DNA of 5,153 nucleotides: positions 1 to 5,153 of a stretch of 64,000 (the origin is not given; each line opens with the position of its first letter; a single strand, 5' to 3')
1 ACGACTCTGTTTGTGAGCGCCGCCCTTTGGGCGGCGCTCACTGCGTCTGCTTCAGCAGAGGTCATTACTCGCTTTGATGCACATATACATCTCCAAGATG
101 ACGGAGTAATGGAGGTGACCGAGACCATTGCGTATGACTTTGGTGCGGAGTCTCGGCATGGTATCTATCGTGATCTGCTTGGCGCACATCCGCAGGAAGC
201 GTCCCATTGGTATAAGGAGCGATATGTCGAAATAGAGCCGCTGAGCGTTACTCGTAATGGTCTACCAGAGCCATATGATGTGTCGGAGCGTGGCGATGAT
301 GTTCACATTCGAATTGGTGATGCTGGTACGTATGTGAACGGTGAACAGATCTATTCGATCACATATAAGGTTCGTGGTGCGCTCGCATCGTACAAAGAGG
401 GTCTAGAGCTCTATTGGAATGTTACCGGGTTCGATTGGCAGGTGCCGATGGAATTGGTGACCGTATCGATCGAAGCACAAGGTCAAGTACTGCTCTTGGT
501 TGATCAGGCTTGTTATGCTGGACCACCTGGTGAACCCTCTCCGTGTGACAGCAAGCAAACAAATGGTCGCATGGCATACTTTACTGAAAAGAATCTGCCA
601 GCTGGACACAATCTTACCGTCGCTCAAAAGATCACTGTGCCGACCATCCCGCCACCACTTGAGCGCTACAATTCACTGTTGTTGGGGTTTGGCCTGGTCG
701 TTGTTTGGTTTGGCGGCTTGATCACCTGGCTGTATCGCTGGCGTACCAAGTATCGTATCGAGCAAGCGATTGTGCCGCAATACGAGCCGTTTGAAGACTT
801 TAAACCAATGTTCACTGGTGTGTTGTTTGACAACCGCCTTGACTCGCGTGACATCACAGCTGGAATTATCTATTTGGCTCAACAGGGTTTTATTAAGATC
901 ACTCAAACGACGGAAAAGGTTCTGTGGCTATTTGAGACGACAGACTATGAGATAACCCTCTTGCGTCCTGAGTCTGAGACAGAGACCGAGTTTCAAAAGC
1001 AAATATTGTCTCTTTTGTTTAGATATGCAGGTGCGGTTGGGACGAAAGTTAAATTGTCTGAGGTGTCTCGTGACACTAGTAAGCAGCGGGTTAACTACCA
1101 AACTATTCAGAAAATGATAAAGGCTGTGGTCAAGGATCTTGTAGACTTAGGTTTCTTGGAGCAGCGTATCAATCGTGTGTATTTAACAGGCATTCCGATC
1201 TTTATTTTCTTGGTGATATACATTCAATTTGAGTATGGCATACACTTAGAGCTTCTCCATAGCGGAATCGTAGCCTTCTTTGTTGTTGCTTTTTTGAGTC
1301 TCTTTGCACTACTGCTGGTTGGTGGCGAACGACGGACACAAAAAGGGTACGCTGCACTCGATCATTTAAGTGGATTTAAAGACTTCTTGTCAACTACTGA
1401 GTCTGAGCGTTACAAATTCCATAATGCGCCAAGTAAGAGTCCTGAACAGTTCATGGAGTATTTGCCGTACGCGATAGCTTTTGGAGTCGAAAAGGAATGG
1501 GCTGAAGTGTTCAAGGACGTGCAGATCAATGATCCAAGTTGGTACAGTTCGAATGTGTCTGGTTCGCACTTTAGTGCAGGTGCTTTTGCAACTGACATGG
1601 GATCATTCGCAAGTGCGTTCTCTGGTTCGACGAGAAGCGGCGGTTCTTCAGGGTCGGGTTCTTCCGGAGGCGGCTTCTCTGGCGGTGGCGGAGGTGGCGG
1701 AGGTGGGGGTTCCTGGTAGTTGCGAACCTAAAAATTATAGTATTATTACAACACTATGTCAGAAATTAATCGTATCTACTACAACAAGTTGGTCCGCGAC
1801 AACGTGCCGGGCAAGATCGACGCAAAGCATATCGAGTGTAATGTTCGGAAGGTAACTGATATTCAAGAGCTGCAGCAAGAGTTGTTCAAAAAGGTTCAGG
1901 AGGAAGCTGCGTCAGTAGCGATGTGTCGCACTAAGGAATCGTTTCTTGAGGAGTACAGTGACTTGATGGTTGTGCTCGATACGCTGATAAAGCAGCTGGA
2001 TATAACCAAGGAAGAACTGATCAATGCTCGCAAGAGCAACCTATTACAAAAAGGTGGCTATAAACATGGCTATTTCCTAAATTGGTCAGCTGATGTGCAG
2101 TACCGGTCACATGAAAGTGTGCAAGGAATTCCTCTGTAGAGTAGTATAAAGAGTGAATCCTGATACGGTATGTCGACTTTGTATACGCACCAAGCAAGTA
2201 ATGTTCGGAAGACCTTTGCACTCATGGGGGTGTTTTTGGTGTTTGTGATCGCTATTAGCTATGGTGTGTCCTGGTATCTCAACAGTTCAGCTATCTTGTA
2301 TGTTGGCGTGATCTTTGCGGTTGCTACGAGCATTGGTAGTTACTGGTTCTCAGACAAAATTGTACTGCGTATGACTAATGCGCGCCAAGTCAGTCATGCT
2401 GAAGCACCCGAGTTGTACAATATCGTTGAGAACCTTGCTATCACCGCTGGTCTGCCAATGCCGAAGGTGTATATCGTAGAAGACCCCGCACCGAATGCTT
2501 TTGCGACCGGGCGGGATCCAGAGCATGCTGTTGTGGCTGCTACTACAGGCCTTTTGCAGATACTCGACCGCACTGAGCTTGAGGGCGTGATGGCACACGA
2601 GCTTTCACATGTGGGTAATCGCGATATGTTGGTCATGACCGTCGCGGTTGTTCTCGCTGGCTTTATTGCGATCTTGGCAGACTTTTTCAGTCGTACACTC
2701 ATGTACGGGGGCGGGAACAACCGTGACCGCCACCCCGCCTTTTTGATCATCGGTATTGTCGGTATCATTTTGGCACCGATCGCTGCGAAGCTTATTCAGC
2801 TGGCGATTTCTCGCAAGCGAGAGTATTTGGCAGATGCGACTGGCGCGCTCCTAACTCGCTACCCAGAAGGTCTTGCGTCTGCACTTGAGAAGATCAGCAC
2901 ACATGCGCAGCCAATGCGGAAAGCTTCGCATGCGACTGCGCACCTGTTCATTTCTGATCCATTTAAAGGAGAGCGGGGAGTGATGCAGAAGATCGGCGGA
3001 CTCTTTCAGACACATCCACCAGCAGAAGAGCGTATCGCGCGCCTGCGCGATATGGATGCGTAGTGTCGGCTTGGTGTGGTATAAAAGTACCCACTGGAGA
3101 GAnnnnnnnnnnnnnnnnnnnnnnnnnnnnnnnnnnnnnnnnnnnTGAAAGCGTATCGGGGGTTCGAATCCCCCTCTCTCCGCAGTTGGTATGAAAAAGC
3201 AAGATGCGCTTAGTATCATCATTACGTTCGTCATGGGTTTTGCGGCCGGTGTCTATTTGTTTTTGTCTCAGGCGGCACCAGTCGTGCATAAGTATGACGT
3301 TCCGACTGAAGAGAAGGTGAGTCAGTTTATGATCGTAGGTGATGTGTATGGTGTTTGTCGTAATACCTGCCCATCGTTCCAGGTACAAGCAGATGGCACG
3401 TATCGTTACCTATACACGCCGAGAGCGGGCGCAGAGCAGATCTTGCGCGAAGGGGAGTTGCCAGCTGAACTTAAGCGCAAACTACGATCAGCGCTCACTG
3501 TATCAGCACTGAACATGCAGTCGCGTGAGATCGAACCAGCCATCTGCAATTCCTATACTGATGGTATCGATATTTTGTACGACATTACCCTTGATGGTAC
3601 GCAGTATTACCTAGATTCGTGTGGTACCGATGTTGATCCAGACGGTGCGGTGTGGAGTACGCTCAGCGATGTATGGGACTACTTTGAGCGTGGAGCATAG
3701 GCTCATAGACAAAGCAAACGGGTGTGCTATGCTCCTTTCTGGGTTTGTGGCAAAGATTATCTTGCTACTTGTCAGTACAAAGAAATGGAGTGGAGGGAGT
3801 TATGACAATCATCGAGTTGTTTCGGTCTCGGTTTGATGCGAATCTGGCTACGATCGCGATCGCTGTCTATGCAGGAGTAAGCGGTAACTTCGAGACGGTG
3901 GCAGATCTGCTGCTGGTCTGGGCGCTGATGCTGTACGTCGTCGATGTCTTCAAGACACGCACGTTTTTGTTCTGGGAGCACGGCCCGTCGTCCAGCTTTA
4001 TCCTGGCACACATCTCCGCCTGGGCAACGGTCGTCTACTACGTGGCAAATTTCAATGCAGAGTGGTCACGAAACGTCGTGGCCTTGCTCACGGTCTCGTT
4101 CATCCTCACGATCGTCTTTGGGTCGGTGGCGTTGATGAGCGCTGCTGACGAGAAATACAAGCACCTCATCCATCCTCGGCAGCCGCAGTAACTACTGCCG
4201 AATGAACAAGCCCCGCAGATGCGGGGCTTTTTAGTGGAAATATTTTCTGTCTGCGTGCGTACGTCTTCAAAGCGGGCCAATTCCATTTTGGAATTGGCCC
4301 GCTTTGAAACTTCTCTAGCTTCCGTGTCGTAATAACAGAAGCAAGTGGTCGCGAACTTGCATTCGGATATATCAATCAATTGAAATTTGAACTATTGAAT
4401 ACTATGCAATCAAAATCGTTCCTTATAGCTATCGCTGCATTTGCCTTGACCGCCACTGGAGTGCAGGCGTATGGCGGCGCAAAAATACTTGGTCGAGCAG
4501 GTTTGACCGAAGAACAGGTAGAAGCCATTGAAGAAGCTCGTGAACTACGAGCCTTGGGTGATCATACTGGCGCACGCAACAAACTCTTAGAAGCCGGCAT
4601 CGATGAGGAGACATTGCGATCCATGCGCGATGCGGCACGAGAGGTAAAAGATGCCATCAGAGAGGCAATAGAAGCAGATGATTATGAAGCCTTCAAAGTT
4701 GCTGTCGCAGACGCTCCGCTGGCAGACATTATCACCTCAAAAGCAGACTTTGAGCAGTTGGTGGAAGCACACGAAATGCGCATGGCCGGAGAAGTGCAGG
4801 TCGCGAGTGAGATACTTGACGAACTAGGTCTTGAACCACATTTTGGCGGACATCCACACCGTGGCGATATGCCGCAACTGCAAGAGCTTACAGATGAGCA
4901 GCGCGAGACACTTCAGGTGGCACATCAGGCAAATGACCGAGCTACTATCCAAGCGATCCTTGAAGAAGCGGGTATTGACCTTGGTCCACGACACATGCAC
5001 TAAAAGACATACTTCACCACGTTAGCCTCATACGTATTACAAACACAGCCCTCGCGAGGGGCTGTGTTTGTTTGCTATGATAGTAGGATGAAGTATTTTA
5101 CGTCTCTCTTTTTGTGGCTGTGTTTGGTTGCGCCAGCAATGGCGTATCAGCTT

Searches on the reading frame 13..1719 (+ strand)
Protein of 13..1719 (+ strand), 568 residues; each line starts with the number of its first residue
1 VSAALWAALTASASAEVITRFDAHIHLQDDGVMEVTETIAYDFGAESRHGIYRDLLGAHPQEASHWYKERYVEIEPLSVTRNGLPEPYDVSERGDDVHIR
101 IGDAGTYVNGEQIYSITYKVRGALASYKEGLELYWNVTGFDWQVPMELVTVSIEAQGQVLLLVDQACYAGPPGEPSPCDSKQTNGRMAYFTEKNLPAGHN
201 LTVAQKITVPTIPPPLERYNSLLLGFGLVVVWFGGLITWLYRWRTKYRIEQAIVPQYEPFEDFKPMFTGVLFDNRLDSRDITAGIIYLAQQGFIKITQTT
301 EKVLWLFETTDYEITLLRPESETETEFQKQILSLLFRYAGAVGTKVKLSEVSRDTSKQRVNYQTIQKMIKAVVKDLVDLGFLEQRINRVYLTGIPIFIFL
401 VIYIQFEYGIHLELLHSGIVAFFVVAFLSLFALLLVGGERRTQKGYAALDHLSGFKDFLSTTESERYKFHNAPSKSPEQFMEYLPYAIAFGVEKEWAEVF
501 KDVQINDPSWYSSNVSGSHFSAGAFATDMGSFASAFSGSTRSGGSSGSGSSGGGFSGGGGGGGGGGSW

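Call 63: search_protein_families(library=pfam, proteins=[window:13-1719:+], max_evalue=0.001)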
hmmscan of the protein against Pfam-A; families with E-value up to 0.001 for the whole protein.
window:13-1719:+ (568 aa): 2 families
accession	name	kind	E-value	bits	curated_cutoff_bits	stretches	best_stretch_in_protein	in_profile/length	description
PF20990.2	DUF2207_C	-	3.3e-34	119.1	33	1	255-500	2-247/247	Predicted membrane protein (DUF2207) C-terminal domain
PF09972.14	DUF2207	-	6.7e-30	105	24.4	1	18-204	2-169/172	Predicted membrane protein (DUF2207) N-terminal domain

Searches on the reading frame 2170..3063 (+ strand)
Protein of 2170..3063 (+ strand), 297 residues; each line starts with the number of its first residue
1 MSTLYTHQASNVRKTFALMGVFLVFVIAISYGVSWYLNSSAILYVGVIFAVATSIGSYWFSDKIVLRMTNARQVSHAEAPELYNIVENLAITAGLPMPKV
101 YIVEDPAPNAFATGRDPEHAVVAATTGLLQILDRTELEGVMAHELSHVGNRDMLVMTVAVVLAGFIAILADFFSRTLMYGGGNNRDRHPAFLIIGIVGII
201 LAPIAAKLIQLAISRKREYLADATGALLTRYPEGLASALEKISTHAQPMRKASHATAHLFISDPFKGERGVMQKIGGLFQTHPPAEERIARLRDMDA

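Call 63: search_protein_families(library=pfam, proteins=[window:2170-3063:+], max_evalue=0.001)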
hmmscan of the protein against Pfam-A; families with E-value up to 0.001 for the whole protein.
window:2170-3063:+ (297 aa): 1 family
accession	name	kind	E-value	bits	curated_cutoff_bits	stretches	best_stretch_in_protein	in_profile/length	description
PF01435.24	Peptidase_M48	-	6.8e-34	117.8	20.3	1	78-295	3-185/186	Peptidase family M48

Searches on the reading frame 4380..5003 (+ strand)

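Call 32: search_protein_families(library=pfam, proteins=[window:4380-5003:+], max_evalue=0.01)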
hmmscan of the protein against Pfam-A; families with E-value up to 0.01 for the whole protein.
window:4380-5003:+ (207 aa): 2 families
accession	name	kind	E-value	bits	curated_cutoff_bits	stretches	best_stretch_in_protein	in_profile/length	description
PF19986.4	DUF6422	-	0.0017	18.9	25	0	167-203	4-42/94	Family of unknown function (DUF6422)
PF19955.5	EAD1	-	0.003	18.4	24.2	0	41-100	2-59/90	Effector-associated domain 1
